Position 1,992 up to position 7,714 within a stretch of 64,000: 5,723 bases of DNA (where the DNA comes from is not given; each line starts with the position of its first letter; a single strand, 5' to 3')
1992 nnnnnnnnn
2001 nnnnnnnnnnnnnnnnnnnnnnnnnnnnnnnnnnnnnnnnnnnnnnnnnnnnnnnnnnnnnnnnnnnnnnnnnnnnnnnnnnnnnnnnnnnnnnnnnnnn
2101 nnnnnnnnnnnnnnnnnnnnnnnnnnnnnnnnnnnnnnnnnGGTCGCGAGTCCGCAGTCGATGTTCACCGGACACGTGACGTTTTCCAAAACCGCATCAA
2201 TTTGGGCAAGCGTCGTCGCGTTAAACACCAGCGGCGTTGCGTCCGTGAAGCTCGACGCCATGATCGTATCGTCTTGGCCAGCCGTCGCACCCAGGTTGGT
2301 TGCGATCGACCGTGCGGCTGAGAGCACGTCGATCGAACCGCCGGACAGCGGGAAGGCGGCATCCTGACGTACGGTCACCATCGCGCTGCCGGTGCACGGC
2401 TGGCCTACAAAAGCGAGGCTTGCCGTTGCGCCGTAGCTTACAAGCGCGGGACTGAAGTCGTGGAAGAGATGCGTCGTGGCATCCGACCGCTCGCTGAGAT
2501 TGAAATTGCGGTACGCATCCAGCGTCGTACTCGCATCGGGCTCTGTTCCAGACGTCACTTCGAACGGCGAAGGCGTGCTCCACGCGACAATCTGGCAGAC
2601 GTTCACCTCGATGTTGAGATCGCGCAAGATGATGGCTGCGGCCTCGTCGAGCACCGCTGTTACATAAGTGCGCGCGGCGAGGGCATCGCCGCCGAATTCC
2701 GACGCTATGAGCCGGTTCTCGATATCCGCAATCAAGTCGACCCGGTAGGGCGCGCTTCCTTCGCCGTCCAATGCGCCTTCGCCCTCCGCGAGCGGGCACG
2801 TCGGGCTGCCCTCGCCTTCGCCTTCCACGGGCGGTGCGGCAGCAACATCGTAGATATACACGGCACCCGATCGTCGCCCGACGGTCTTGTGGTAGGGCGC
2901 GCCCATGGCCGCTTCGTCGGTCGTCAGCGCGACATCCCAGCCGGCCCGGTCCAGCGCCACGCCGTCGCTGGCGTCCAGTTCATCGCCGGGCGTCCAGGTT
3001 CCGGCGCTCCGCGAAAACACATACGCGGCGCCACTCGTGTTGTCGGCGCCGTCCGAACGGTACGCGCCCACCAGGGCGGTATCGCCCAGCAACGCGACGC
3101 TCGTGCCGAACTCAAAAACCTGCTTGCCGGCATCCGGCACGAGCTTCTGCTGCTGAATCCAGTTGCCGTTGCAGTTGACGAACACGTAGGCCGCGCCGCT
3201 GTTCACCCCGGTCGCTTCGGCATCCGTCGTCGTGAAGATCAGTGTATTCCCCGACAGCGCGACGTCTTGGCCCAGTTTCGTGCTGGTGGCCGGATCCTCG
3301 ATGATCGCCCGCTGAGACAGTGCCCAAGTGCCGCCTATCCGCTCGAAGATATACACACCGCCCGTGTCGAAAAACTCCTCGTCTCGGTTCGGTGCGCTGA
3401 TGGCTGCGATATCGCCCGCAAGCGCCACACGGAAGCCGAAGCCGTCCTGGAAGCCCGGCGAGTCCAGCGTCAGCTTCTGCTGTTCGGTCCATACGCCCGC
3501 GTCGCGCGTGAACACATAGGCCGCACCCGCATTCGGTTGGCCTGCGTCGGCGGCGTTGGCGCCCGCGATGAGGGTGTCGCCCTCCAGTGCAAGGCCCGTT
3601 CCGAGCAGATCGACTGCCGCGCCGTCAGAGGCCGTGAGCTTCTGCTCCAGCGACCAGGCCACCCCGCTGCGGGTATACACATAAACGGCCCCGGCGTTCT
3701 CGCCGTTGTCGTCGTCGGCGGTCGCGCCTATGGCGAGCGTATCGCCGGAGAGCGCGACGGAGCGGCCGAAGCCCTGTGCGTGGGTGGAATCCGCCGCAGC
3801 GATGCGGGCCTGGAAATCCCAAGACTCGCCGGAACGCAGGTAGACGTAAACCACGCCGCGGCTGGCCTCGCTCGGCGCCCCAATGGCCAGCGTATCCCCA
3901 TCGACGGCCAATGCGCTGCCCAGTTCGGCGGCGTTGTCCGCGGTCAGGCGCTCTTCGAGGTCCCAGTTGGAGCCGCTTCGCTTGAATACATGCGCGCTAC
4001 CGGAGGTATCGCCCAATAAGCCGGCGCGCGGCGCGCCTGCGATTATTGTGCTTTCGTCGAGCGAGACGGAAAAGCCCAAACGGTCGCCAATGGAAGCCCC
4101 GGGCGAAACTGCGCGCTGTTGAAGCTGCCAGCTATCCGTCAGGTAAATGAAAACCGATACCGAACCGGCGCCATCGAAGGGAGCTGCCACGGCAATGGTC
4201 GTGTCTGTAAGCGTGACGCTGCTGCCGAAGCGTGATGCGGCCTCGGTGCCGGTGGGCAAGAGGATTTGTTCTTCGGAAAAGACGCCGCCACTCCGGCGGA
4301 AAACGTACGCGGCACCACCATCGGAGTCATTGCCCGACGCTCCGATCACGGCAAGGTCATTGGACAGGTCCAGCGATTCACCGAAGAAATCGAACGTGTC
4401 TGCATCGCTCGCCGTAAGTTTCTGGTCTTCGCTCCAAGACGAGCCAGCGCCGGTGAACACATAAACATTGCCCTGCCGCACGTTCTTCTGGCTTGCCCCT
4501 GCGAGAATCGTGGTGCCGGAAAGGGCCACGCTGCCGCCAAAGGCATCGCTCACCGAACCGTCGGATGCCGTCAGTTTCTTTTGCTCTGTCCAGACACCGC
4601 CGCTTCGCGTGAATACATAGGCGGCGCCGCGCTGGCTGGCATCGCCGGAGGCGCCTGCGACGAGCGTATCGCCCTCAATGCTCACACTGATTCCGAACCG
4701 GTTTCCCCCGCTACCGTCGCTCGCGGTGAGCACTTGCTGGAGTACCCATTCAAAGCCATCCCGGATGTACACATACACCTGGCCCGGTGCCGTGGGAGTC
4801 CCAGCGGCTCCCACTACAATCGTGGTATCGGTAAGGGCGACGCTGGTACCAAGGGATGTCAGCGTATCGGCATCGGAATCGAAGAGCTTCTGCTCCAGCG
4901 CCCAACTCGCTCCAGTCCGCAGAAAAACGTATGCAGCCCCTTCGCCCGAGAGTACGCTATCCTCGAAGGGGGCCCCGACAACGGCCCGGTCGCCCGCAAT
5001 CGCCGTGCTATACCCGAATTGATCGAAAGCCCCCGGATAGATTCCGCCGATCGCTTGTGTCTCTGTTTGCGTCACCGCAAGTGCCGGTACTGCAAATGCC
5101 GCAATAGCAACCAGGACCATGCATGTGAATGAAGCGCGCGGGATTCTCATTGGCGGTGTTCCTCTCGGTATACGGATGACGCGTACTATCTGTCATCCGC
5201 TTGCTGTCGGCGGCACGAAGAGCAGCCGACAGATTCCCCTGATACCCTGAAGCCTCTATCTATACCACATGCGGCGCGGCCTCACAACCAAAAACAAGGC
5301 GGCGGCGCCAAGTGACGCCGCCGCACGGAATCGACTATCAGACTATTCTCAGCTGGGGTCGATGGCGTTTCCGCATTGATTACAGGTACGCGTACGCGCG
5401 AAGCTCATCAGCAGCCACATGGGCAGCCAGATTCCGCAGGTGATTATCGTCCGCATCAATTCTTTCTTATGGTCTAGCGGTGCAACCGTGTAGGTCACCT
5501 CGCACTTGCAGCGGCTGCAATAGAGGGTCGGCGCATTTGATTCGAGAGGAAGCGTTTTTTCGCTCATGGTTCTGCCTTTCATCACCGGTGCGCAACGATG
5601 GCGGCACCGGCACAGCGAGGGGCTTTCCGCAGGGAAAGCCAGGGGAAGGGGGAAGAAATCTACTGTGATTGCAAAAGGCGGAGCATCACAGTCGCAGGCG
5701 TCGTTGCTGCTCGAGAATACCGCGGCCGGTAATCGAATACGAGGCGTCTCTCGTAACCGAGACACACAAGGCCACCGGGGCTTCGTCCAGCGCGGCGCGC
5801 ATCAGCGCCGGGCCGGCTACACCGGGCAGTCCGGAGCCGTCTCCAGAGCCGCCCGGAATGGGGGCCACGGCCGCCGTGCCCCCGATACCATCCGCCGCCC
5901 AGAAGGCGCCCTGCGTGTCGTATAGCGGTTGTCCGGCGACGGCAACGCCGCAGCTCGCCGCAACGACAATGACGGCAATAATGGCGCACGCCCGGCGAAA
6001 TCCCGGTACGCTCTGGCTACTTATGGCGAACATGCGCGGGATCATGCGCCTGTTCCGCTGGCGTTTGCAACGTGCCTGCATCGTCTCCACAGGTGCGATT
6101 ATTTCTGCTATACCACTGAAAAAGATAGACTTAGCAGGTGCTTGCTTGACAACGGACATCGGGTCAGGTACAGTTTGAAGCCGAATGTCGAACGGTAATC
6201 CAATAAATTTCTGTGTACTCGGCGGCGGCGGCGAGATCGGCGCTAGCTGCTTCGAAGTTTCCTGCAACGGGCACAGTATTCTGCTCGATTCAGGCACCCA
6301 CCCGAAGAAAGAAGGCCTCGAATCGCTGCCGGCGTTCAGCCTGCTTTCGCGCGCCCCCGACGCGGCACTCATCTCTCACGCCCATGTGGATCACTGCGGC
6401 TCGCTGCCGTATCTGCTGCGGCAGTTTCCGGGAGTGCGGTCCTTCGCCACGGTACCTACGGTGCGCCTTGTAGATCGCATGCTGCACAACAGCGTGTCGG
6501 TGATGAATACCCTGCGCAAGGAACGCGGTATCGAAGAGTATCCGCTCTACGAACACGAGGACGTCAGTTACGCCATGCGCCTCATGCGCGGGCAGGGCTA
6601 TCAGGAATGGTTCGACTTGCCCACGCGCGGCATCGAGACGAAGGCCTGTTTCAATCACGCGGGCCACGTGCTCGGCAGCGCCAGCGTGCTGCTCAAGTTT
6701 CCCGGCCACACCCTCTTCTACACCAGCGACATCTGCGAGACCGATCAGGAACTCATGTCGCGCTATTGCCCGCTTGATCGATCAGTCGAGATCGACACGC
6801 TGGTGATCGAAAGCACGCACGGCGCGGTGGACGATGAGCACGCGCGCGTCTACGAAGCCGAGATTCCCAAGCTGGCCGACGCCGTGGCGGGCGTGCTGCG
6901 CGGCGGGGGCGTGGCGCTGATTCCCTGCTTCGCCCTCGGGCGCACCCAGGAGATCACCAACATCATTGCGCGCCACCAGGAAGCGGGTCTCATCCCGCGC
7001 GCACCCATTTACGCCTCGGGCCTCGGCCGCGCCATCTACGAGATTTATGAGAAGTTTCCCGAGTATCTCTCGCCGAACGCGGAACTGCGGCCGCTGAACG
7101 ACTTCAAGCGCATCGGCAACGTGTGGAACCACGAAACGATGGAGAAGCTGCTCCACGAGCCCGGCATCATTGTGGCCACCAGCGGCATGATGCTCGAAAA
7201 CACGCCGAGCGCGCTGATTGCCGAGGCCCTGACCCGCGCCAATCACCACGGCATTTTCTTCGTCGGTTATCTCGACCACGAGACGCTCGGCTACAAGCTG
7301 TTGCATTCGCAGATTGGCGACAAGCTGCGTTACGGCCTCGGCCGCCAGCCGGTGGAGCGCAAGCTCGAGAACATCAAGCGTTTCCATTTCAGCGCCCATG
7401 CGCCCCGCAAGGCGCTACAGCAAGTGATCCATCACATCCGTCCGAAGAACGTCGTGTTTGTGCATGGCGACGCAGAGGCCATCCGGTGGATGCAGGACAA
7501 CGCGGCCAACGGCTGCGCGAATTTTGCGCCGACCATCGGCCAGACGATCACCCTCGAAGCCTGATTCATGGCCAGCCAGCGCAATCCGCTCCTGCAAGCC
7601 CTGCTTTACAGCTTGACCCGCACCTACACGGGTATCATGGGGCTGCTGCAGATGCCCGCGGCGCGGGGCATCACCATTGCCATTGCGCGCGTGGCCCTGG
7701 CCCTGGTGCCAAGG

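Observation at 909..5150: Giant secreted FG-GAP beta-propeller repeat protein ending in a dockerin-like module plus a CxxCH heme-binding (PSCyt1-like) motif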

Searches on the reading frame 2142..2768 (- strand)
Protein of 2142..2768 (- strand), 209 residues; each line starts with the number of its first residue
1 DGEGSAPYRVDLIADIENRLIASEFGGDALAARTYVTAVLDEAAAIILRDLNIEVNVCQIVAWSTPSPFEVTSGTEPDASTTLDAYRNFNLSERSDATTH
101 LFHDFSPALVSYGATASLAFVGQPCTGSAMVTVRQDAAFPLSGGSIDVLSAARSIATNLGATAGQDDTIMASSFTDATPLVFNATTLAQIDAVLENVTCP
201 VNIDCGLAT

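Call 7: search_protein_families(library=pfam, proteins=[window:2142-2759:-], max_evalue=10)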
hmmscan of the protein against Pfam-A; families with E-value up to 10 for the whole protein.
seq(206 aa): 3 families
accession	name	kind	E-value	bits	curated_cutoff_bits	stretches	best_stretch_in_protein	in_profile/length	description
PF13688.12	Reprolysin_5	-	1e-07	32.8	27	1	5-133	3-127/196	Metallo-peptidase family M12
PF01421.25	Reprolysin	-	0.0033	17.9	20.8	1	28-159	23-146/200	Reprolysin (M12B) family zinc metalloprotease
PF13582.12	Reprolysin_3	-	0.0095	16.9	22.4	1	32-132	3-97/123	Metallo-peptidase family M12B Reprolysin-like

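Call 44: search_solved_structures(query=A4, max_evalue=1, show_alignments=2)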
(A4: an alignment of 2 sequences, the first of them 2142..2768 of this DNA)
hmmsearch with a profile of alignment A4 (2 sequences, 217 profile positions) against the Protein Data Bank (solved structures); distinct sequences matched with E-value up to 1: 1.
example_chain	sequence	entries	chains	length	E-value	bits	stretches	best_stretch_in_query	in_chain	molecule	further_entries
6m5y_A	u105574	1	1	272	0.029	16.9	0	107-156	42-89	Galectin-1,Galectin-1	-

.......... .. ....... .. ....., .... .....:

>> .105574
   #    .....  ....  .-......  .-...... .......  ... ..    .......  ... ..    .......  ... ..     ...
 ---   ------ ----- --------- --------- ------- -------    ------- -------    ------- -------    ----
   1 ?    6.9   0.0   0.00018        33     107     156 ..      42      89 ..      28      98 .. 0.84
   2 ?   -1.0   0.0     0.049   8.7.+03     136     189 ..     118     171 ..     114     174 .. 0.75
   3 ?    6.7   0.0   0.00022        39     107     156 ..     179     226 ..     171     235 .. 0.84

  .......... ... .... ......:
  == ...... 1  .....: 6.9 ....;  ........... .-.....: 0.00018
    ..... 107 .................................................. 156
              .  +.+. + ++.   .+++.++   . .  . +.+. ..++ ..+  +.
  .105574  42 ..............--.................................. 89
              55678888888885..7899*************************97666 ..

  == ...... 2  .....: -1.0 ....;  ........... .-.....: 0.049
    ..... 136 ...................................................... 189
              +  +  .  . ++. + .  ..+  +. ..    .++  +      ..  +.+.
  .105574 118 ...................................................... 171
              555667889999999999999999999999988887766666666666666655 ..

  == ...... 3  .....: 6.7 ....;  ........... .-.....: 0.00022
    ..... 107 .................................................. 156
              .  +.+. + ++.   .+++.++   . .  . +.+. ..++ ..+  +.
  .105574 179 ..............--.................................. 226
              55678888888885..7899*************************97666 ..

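Call 45: search_solved_structures(query=window:2142-2768:-, max_evalue=10, show_alignments=2)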
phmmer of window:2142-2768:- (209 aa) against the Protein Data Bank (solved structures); distinct sequences matched with E-value up to 10: 14.
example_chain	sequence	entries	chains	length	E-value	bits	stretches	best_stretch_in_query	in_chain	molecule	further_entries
1arp_A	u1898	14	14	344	0.011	18.6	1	102-164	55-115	PEROXIDASE | PROTEIN (PEROXIDASE)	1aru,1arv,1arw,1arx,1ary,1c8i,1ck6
1bsw_A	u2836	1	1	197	0.015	18.2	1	17-187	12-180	PROTEIN (ACUTOLYSIN A)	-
1ly9_A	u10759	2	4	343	0.015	18.2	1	102-165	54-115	Peroxidase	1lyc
1h3j_A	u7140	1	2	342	0.016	18.2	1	102-164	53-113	Peroxidase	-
1lyk_A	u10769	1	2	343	0.016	18.2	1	102-164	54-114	Peroxidase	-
1bud_A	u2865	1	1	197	0.016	18.1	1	17-186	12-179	PROTEIN (ACUTOLYSIN A)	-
1ly8_A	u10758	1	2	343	0.02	17.9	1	102-165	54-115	Peroxidase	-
5cxf_A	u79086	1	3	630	0.025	17.5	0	17-66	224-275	Envelope glycoprotein B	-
5c6t_A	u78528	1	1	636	0.031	17.2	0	17-66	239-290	Envelope glycoprotein B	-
7yrn_A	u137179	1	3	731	0.041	16.8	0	17-66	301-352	Envelope glycoprotein B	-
8vym_A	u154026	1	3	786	0.049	16.6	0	17-66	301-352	Envelope glycoprotein B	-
8vyn_A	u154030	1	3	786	0.049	16.6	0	17-66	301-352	Envelope glycoprotein B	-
1dth_A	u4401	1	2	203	0.084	15.8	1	10-169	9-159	ATROLYSIN C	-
1atl_A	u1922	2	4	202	0.091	15.7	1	10-169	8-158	Snake venom metalloproteinase atrolysin-D | ATROLYSIN C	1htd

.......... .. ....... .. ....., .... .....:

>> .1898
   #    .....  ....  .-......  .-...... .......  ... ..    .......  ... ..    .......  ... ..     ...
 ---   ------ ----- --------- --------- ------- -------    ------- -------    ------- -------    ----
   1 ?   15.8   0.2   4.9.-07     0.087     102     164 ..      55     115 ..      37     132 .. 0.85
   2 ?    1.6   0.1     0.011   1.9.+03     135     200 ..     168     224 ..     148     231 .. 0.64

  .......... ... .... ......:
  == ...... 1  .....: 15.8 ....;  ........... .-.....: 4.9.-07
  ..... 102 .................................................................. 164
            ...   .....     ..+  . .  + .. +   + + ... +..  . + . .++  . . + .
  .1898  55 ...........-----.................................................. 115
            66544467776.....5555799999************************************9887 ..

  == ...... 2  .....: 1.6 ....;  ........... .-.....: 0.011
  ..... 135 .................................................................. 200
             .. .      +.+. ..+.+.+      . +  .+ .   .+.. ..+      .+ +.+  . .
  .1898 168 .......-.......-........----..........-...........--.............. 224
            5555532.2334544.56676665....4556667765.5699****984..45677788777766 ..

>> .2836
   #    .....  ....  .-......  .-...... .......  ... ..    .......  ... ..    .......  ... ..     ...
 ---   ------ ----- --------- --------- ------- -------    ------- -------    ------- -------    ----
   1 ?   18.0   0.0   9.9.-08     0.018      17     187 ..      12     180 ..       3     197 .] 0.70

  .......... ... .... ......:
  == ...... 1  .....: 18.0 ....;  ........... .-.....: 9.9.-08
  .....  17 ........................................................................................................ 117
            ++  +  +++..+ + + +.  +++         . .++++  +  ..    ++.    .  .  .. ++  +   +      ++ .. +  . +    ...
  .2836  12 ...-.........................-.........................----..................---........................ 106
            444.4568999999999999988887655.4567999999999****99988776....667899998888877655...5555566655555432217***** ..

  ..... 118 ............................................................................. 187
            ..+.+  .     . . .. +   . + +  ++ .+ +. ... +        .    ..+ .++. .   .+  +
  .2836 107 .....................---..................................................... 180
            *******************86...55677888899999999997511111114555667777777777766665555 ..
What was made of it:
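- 2142..2753 (-): Reprolysin/M12B-like metzincin domain with a destroyed active site, aa 800-1003. The domain aligns to acutolysin A, 1bsw (call 45).
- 2280..2312 (-): Degenerate zinc-site stretch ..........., aa 947-957, in place of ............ The Met-turn CIM aligns with TIM, M964 (call 45).
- On Reprolysin / M12B metzincin: The aligned residues are R947, S948 and T951, and the third His is deleted (call 45).
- Closest known: Reprolysin/adamalysin. Same: The alignment runs over ~170 residues, including the NLG of the zinc motif and the Met-turn (calls 7, 45).
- Reprolysin_5, 32.8 bits, with H/E/H replaced (calls 7, 45).
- Tried and rejected: The single-sequence search gave the usable acutolysin alignment (call 45).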

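Call 77: find_homologous_proteins(query=window:2142-2753:-, max_evalue=0.001)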
Query seq(204 aa): 746 candidates shared short words with the query, none scored E <= 0.001.
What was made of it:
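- Tried and rejected: Repeating with the reprolysin-like domain alone also found nothing (call 77).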

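Call 88: search_protein_families(library=ncbifam, proteins=[window:2142-2768:-], max_evalue=1)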
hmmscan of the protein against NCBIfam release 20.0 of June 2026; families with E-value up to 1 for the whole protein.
window:2142-2768:- (209 aa): 0 families

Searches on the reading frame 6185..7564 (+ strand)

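Call 9: search_protein_families(library=pfam, proteins=[window:6185-7564:+], max_evalue=0.001)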
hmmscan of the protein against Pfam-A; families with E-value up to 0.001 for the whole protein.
window:6185-7564:+ (459 aa): 6 families
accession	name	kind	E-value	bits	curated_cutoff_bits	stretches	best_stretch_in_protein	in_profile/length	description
PF10996.14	Beta-Casp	-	1.1e-12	49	27.7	1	254-372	1-120/120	Beta-Casp domain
PF07521.17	RMMBL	-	3.7e-10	40.1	21.6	1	390-440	2-52/63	Zn-dependent metallo-hydrolase RNA specificity domain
PF00753.33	Lactamase_B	-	2.8e-09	37.6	22.7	1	21-82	7-68/196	Metallo-beta-lactamase superfamily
PF16661.11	Lactamase_B_6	-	3.1e-06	27.1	27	1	27-191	4-170/193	Metallo-beta-lactamase superfamily domain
PF12706.13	Lactamase_B_2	-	5.4e-06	26.6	27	1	54-199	25-159/200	Beta-lactamase superfamily domain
PF13483.12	Lactamase_B_3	-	0.00043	20.7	24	0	18-72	5-51/160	Beta-lactamase superfamily domain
